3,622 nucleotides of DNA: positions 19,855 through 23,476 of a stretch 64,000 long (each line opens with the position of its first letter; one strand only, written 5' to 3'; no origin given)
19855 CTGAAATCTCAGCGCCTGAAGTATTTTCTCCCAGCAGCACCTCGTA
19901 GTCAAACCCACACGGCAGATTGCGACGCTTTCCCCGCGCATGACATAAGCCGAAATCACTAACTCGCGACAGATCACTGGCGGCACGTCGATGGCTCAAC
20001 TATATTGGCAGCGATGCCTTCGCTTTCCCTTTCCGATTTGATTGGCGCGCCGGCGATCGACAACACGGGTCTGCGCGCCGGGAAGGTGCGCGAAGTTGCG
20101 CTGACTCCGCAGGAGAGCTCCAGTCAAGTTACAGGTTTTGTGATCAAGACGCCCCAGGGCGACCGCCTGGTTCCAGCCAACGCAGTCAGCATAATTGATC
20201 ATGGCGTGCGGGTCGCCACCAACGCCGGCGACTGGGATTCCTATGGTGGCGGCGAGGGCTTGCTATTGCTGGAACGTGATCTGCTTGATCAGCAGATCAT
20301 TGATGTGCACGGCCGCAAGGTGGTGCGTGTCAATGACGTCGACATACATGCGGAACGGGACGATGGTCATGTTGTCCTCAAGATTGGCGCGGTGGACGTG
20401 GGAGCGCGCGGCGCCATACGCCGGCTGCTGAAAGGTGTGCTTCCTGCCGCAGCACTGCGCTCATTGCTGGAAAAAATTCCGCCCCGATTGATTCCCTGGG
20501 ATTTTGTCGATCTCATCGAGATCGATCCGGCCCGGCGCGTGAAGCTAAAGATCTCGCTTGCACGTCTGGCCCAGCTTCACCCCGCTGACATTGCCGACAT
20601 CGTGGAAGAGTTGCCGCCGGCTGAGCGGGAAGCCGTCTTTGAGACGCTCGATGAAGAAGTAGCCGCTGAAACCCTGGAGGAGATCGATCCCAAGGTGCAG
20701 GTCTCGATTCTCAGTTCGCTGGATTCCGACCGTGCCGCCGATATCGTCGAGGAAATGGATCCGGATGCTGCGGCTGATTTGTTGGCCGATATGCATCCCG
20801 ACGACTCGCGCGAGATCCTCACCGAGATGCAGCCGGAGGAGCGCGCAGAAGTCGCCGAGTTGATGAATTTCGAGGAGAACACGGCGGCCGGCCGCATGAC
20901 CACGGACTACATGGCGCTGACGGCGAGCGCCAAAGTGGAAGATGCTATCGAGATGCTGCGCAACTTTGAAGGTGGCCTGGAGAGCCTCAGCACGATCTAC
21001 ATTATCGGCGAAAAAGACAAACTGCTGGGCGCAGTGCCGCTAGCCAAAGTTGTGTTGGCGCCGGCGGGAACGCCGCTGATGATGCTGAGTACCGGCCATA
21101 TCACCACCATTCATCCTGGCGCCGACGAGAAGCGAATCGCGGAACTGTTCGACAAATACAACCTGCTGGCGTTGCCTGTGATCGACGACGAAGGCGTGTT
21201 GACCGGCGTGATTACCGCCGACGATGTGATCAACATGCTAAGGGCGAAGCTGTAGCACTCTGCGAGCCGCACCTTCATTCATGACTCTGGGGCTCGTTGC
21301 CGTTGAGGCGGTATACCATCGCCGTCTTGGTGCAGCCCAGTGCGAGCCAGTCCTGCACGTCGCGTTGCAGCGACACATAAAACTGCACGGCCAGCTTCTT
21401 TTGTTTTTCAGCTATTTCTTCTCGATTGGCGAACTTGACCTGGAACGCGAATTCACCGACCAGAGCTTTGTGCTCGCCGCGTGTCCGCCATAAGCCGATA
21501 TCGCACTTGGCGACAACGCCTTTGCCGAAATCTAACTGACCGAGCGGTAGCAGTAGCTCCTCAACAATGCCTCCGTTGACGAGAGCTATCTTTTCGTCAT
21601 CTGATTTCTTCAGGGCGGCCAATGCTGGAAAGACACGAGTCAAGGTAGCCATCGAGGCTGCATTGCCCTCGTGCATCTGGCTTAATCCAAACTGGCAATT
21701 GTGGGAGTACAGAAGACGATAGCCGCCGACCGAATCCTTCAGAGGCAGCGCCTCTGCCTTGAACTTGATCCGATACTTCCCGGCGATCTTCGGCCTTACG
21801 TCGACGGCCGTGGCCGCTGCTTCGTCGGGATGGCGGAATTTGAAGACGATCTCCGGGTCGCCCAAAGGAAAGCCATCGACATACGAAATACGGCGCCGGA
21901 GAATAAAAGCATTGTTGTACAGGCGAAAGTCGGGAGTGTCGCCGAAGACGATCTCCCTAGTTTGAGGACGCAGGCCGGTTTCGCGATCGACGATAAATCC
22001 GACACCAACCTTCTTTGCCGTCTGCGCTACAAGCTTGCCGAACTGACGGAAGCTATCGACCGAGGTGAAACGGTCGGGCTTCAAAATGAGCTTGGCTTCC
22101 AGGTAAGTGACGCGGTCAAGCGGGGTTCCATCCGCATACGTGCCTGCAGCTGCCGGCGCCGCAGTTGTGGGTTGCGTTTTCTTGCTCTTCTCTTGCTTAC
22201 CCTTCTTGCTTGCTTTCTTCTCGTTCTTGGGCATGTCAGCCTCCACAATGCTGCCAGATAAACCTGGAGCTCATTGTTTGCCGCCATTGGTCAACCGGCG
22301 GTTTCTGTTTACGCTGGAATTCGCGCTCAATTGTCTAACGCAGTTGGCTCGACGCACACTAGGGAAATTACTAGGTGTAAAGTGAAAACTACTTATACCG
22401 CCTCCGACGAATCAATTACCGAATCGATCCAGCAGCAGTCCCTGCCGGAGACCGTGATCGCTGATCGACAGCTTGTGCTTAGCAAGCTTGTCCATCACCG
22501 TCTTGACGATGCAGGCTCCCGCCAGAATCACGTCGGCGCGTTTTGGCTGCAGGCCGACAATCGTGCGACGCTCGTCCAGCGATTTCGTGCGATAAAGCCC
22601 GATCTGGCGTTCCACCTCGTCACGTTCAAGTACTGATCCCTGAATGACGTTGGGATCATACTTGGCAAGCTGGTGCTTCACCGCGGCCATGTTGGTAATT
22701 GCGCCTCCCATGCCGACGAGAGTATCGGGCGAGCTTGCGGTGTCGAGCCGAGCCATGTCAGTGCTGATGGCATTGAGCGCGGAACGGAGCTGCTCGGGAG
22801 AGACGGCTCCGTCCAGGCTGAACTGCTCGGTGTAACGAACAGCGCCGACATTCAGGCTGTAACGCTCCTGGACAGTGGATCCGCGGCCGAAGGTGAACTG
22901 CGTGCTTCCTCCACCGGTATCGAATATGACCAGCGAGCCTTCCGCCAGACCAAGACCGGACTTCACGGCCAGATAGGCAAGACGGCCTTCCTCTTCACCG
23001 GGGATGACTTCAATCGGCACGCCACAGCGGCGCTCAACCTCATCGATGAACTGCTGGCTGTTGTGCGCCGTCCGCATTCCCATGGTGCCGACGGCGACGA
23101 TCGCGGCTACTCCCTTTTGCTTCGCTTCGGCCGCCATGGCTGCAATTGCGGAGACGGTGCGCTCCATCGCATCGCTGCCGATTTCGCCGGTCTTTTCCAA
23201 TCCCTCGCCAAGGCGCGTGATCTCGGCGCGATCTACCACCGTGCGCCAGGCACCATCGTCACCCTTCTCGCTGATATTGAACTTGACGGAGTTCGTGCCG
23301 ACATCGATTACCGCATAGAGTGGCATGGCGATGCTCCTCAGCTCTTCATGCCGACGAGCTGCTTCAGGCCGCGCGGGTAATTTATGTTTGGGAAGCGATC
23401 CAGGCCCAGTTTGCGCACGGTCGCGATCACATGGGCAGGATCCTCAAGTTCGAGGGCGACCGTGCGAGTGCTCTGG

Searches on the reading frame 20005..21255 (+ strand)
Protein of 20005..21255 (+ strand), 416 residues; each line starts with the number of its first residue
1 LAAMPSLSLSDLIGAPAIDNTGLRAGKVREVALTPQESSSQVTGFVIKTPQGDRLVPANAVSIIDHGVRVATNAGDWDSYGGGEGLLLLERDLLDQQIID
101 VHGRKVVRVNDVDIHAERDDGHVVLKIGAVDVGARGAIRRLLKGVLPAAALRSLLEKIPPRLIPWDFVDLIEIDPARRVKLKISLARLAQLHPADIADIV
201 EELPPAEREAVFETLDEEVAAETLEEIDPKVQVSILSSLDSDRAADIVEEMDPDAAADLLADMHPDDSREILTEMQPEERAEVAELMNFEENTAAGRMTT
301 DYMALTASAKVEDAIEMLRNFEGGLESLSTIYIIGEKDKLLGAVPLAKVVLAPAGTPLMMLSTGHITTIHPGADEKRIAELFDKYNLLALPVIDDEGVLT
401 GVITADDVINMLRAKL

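Call 71: search_protein_families(library=pfam, proteins=[window:20005-21255:+], max_evalue=0.00001)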
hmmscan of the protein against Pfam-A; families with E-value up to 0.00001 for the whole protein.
window:20005-21255:+ (416 aa): 4 families
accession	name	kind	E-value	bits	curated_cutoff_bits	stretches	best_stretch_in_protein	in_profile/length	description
PF03448.22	MgtE_N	-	7.2e-29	100.8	25.9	1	191-292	1-102/102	MgtE intracellular N domain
PF00571.33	CBS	-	2.5e-13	50.5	24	1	365-412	8-55/57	CBS domain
PF05239.21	PRC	-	7.2e-09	36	21.2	0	7-73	4-74/78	PRC-barrel domain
PF14841.11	FliG_M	-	6.9e-07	29.8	25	0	222-263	6-47/76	FliG middle domain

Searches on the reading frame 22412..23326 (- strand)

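Call 71: search_protein_families(library=pfam, proteins=[window:22412-23326:-], max_evalue=0.00001)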
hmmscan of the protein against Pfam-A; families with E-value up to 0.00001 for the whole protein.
window:22412-23326:- (304 aa): 1 family
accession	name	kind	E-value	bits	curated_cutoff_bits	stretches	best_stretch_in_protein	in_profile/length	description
PF02541.22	Ppx-GppA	-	2e-54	185.4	27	1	23-301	6-281/285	Ppx/GppA phosphatase family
